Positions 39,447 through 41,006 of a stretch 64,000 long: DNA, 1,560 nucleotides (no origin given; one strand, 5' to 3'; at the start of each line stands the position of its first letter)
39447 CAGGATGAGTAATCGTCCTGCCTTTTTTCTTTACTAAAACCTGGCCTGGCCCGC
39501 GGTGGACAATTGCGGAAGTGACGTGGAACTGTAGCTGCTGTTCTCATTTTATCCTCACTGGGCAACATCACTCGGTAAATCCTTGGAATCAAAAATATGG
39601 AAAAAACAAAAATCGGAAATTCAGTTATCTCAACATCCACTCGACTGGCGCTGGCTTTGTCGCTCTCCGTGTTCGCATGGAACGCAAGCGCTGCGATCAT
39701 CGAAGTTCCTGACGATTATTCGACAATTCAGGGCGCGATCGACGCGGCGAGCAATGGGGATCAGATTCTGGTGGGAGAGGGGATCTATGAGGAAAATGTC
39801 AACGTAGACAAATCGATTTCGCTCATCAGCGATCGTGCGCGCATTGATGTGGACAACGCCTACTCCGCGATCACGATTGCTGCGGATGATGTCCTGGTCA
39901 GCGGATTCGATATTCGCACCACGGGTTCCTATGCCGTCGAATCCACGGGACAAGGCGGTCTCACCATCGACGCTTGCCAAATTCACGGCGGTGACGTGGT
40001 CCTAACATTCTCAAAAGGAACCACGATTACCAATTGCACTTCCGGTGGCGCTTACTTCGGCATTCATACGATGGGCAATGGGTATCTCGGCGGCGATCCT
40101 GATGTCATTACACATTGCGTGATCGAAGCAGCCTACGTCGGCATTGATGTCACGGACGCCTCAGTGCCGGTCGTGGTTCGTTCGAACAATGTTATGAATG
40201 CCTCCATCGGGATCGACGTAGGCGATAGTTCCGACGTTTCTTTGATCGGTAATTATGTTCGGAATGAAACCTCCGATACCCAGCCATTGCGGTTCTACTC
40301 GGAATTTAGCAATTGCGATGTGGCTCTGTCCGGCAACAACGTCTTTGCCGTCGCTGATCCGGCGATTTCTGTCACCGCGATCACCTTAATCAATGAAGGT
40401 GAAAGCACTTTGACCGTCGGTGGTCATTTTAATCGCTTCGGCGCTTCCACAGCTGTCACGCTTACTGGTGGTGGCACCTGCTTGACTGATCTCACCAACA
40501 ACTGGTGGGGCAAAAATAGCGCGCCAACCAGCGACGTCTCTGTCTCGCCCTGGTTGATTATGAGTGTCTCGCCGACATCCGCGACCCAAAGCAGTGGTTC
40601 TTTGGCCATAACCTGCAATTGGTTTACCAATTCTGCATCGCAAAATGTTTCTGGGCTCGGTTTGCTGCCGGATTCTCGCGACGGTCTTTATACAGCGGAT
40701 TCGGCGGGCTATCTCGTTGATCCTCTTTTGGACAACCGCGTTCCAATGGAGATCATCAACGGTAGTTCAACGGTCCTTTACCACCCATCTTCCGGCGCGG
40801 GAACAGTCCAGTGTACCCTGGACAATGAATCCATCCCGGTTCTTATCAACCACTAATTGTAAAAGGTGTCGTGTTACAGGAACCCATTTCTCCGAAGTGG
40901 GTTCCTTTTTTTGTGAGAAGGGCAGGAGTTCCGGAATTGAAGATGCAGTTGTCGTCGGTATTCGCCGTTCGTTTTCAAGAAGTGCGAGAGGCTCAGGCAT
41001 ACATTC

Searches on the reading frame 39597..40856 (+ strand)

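Call 12: search_protein_families(library=pfam, proteins=[window:39597-40856:+], max_evalue=0.01)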
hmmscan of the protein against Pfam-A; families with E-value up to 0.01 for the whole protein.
window:39597-40856:+ (419 aa): 2 families
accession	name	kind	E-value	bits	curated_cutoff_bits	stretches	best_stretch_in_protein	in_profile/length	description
PF13229.12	Beta_helix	-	1.1e-09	38.6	25.9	1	87-220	20-157/158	Right handed beta helix region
PF05048.19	NosD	-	4.1e-06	26.8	23.6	1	103-224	14-126/212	Periplasmic copper-binding protein (NosD)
